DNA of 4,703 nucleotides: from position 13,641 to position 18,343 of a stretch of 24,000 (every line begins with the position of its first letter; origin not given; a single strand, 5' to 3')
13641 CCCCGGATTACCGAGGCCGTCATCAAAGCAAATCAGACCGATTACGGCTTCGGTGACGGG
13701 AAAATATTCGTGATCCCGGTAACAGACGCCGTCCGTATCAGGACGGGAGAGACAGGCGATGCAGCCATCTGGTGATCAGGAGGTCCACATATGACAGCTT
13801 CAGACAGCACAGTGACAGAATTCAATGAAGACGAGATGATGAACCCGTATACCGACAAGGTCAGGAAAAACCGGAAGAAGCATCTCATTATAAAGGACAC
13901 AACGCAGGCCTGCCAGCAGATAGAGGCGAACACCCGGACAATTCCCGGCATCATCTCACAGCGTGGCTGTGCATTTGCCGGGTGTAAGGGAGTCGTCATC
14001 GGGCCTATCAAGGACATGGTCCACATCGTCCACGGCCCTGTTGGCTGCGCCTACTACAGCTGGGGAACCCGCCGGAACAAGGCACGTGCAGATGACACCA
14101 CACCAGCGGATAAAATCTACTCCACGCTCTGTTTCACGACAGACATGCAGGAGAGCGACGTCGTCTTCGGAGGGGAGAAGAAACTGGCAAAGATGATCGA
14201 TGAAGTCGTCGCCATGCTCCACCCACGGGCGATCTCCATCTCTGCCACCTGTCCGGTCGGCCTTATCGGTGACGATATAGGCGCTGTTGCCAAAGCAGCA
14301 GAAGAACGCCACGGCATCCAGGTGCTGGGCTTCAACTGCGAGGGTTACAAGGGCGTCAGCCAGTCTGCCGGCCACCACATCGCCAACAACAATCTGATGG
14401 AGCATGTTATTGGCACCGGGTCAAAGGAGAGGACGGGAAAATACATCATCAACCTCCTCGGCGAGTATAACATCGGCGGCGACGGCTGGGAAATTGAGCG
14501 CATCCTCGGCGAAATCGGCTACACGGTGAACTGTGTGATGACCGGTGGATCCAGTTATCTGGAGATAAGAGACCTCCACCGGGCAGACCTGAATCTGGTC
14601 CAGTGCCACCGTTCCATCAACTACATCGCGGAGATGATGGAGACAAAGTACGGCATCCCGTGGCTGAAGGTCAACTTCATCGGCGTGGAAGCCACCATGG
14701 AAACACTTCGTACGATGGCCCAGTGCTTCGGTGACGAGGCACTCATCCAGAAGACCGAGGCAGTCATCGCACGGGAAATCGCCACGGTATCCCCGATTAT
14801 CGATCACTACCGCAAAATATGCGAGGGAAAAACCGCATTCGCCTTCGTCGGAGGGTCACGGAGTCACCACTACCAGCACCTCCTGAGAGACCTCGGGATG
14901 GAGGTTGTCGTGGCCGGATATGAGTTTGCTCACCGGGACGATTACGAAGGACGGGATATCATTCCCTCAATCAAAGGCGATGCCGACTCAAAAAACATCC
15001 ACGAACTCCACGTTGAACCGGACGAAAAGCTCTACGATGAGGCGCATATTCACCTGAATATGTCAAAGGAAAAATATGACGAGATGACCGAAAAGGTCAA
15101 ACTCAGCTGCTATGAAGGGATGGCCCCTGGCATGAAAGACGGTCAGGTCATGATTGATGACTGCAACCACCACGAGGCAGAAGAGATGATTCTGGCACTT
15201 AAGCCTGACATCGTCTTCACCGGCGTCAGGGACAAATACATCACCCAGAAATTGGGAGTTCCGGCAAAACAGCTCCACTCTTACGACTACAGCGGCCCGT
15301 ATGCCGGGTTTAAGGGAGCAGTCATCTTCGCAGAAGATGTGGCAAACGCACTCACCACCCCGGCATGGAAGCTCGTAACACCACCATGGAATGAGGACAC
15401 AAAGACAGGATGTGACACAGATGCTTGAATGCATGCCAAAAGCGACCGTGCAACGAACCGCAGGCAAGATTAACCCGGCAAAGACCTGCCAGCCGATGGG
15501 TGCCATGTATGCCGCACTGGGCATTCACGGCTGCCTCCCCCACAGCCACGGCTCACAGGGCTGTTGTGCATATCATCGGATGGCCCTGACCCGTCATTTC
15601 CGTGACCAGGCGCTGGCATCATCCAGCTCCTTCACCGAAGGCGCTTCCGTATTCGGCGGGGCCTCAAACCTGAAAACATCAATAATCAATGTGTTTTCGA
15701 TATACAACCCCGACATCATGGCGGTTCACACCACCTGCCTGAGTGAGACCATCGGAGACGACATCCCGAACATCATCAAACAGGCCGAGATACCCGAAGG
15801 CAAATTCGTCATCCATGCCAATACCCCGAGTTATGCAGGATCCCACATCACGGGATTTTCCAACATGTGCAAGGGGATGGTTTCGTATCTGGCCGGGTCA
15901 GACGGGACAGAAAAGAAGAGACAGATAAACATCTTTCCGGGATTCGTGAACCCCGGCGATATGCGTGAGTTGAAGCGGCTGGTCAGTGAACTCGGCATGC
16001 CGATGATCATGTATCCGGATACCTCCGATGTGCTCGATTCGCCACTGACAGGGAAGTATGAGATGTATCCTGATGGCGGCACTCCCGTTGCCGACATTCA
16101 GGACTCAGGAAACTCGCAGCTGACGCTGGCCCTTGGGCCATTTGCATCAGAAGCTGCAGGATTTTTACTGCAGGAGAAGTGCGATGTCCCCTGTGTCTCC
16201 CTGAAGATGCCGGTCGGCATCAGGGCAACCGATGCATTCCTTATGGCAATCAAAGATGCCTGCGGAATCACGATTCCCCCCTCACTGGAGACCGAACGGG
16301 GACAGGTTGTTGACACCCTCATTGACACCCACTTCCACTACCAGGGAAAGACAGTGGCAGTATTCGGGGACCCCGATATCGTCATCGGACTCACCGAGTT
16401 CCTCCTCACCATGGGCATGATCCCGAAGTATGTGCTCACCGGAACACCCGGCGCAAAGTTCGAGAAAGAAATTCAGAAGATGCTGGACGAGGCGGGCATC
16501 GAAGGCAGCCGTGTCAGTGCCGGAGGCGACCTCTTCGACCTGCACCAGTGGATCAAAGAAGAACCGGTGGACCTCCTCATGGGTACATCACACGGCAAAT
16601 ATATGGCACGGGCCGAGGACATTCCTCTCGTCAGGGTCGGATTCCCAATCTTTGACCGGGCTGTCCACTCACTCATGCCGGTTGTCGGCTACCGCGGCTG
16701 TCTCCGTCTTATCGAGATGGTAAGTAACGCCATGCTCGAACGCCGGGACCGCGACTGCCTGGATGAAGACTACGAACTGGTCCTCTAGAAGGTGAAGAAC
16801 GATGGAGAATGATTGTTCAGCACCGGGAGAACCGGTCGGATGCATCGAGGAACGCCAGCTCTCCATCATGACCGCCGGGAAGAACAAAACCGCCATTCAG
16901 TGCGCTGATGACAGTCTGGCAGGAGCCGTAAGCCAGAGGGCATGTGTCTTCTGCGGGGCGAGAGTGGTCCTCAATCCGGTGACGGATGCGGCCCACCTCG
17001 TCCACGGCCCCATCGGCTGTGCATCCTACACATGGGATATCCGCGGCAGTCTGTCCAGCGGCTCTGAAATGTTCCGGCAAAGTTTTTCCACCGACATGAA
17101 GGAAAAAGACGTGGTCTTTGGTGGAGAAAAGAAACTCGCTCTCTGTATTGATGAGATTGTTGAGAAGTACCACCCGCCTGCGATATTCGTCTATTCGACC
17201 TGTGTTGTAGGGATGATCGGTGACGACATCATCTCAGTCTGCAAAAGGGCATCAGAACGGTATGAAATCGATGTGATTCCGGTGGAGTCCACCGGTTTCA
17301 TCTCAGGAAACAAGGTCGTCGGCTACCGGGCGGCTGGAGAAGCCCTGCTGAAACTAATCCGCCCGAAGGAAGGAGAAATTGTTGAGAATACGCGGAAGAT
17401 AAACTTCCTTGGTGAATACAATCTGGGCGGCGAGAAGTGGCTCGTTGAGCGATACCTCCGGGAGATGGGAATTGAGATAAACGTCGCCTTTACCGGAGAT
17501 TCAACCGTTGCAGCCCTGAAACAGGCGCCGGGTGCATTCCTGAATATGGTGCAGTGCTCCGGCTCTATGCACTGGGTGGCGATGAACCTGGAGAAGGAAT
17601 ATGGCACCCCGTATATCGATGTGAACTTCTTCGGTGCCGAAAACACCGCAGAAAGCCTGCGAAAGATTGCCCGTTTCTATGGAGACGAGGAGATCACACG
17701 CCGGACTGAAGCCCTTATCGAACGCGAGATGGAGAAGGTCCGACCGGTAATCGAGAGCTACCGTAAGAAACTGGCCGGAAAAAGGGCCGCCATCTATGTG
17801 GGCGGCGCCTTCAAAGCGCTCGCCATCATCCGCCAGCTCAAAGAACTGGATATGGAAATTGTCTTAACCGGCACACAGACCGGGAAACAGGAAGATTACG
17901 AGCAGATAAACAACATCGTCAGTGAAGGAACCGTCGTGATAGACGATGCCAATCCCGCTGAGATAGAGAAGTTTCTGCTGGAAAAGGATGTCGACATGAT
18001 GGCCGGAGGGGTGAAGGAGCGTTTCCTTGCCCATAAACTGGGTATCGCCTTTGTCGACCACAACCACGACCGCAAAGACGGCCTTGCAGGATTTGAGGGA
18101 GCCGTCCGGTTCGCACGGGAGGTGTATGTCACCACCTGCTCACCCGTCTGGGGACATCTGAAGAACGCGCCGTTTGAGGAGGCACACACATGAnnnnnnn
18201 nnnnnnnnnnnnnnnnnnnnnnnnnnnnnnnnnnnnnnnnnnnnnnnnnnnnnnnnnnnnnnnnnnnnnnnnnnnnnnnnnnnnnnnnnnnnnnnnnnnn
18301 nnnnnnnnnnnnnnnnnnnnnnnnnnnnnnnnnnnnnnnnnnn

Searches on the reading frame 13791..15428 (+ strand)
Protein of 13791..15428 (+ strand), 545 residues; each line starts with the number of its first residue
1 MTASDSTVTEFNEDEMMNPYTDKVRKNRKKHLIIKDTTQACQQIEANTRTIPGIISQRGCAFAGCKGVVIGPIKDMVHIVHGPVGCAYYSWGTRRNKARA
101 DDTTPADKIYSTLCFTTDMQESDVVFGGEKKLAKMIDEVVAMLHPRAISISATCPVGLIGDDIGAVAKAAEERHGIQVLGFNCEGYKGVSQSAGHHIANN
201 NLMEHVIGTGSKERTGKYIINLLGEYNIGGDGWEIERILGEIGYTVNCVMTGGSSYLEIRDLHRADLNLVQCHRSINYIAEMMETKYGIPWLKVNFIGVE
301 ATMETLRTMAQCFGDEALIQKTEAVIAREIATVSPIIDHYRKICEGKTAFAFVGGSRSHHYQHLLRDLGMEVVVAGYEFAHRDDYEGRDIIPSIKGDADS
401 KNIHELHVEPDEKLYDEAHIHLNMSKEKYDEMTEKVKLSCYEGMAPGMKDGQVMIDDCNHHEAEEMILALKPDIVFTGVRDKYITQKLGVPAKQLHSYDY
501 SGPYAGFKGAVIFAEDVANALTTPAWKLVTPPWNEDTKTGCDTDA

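Call 6: search_protein_families(library=ncbifam, proteins=[window:13791-15428:+], max_evalue=0.00001)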
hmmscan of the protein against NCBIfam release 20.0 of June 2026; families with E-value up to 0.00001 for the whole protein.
window:13791-15428:+ (545 aa): 16 families
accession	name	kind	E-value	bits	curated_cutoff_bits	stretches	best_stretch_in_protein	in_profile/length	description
TIGR01282.1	nifD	equivalog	4.3e-201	668.6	653.55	1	14-533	3-466/466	nitrogenase molybdenum-iron protein alpha chain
TIGR01862.1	N2-ase-Ialpha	subfamily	3.5e-181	602.7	486.05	1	27-528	1-444/444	nitrogenase component I subunit alpha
TIGR01284.1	alt_nitrog_alph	subfamily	2.4e-123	412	512.8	2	22-387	6-367/457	nitrogenase subunit alpha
TIGR01283.1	nifE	equivalog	3.6e-122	408.2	505.1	2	25-386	10-367/459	nitrogenase iron-molybdenum cofactor biosynthesis protein NifE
TIGR01860.1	VNFD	equivalog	4.8e-99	332.1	823.1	2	21-386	7-368/461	nitrogenase vanadium-iron protein, alpha chain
TIGR01861.1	ANFD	equivalog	3.6e-92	309.4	873.8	2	23-386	10-369/513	nitrogenase iron-iron protein, alpha chain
NF011047.0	PRK14477.1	equivalog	1e-91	308.2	1229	2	47-385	23-359/917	bifunctional nitrogenase iron-molybdenum cofactor biosynthesis protein NifEN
TIGR01278.1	DPOR_BchB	equivalog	1e-27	97.2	490.35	1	59-379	10-325/512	ferredoxin:protochlorophyllide reductase (ATP-dependent) subunit B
NF002789.0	PRK02910.1-3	equivalog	2.2e-19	69.7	509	1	128-383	68-336/535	ferredoxin:protochlorophyllide reductase (ATP-dependent) subunit B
TIGR03282.1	methan_mark_13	equivalog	3.1e-11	42.9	268.4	1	77-172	21-103/352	Ni-sirohydrochlorin a,c-diamide reductive cyclase catalytic subunit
NF002790.0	PRK02910.1-4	equivalog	2.2e-10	39.8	912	1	119-376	60-327/530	ferredoxin:protochlorophyllide reductase (ATP-dependent) subunit B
TIGR02014.1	BchZ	equivalog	3.2e-09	36.2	529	1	69-347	17-277/468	chlorophyllide a reductase subunit Z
TIGR01286.1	nifK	equivalog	5.8e-09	34.9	427.3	1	76-206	84-203/516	nitrogenase molybdenum-iron protein subunit beta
TIGR02932.1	vnfK_nitrog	equivalog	7.5e-09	34.9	873.95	1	59-250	15-199/457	V-containing nitrogenase subunit beta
TIGR01285.1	nifN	equivalog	9.2e-07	28.1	326.8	1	73-228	30-179/433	nitrogenase iron-molybdenum cofactor biosynthesis protein NifN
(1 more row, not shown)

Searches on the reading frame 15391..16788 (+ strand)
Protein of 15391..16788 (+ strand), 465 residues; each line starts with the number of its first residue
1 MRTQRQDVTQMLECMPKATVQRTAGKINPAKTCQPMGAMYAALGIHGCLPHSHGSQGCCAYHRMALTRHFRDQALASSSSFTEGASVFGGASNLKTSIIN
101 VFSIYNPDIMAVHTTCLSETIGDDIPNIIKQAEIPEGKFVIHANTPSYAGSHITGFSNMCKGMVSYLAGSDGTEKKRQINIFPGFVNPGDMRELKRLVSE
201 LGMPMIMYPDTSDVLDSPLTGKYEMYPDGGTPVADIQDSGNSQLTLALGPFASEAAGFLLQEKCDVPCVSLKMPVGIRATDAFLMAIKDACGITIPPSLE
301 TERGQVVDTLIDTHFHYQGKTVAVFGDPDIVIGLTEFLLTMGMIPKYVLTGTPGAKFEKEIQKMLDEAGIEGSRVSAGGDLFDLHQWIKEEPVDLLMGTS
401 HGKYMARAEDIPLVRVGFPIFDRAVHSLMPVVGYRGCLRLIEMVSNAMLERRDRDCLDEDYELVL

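Call 6: search_protein_families(library=ncbifam, proteins=[window:15391-16788:+], max_evalue=0.00001)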
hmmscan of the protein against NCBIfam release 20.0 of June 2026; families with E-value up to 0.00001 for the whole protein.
window:15391-16788:+ (465 aa): 16 families
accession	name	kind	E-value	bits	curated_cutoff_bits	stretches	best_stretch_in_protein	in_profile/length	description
TIGR01286.1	nifK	equivalog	3.3e-128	428.4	427.3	1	7-456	44-502/516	nitrogenase molybdenum-iron protein subunit beta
TIGR02932.1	vnfK_nitrog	equivalog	2.4e-99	333.3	873.95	1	23-451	6-443/457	V-containing nitrogenase subunit beta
TIGR02931.1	anfK_nitrog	equivalog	1.7e-89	300.7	853.85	1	21-450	7-446/461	Fe-only nitrogenase subunit beta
TIGR01285.1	nifN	equivalog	4.3e-89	299.4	326.8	1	23-450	8-432/433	nitrogenase iron-molybdenum cofactor biosynthesis protein NifN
NF011047.0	PRK14477.1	equivalog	1.4e-86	291.2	1229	1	15-453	480-909/917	bifunctional nitrogenase iron-molybdenum cofactor biosynthesis protein NifEN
TIGR01283.1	nifE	equivalog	5.5e-22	78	505.1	1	28-448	40-445/459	nitrogenase iron-molybdenum cofactor biosynthesis protein NifE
TIGR01278.1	DPOR_BchB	equivalog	1.8e-20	73.3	490.35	1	87-447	65-416/512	ferredoxin:protochlorophyllide reductase (ATP-dependent) subunit B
NF002789.0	PRK02910.1-3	equivalog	2.5e-14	53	509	1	260-446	223-423/535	ferredoxin:protochlorophyllide reductase (ATP-dependent) subunit B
TIGR01862.1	N2-ase-Ialpha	subfamily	4.7e-13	48.6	486.05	1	31-205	34-221/444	nitrogenase component I subunit alpha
TIGR01284.1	alt_nitrog_alph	subfamily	9.1e-10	37.5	512.8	1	12-205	26-228/457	nitrogenase subunit alpha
TIGR03282.1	methan_mark_13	equivalog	2.3e-09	36.8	268.4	1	52-143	24-110/352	Ni-sirohydrochlorin a,c-diamide reductive cyclase catalytic subunit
TIGR01279.1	DPOR_bchN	equivalog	2.7e-08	33.1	419.95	1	92-452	70-396/407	ferredoxin:protochlorophyllide reductase (ATP-dependent) subunit N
TIGR01282.1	nifD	equivalog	3.8e-08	32.5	653.55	1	45-206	63-237/466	nitrogenase molybdenum-iron protein alpha chain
TIGR01861.1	ANFD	equivalog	1.3e-07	30.4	873.8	1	10-155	27-178/513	nitrogenase iron-iron protein, alpha chain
TIGR01860.1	VNFD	equivalog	4.4e-07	28.9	823.1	1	13-206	29-231/461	nitrogenase vanadium-iron protein, alpha chain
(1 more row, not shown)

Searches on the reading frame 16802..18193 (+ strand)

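Call 6: search_protein_families(library=ncbifam, proteins=[window:16802-18193:+], max_evalue=0.00001)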
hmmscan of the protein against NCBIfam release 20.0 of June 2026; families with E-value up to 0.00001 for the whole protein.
window:16802-18193:+ (463 aa): 17 families
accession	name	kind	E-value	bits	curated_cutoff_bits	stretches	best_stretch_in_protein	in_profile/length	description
TIGR01283.1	nifE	equivalog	1.4e-180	600.8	505.1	1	24-454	21-454/459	nitrogenase iron-molybdenum cofactor biosynthesis protein NifE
NF011047.0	PRK14477.1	equivalog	1.3e-128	430.3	1229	1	29-456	17-449/917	bifunctional nitrogenase iron-molybdenum cofactor biosynthesis protein NifEN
TIGR01862.1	N2-ase-Ialpha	subfamily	7.6e-116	387.3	486.05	1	27-450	15-442/444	nitrogenase component I subunit alpha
TIGR01282.1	nifD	equivalog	3.3e-115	385.5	653.55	1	19-454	20-463/466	nitrogenase molybdenum-iron protein alpha chain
TIGR01284.1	alt_nitrog_alph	subfamily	2.1e-95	319.9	512.8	1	16-451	10-450/457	nitrogenase subunit alpha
TIGR01860.1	VNFD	equivalog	9.1e-78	261.9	823.1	1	35-450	35-451/461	nitrogenase vanadium-iron protein, alpha chain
TIGR01861.1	ANFD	equivalog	6.8e-72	242.5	873.8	1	14-449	11-451/513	nitrogenase iron-iron protein, alpha chain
TIGR01278.1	DPOR_BchB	equivalog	1.4e-26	93.5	490.35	1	55-445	18-417/512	ferredoxin:protochlorophyllide reductase (ATP-dependent) subunit B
TIGR02932.1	vnfK_nitrog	equivalog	9.3e-19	67.6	873.95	1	48-418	16-406/457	V-containing nitrogenase subunit beta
NF002789.0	PRK02910.1-3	equivalog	1.1e-18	67.4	509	1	99-453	60-433/535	ferredoxin:protochlorophyllide reductase (ATP-dependent) subunit B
TIGR01286.1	nifK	equivalog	1.5e-16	60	427.3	1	46-228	67-252/516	nitrogenase molybdenum-iron protein subunit beta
TIGR03282.1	methan_mark_13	equivalog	6.5e-12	45.1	268.4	1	65-174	22-122/352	Ni-sirohydrochlorin a,c-diamide reductive cyclase catalytic subunit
TIGR01279.1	DPOR_bchN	equivalog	1.6e-11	43.7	419.95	1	59-376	21-323/407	ferredoxin:protochlorophyllide reductase (ATP-dependent) subunit N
NF002768.0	PRK02842.1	equivalog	3.3e-11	42.7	324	1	49-383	19-343/423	ferredoxin:protochlorophyllide reductase (ATP-dependent) subunit N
TIGR02931.1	anfK_nitrog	equivalog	2e-10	40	853.85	1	47-235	18-207/461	Fe-only nitrogenase subunit beta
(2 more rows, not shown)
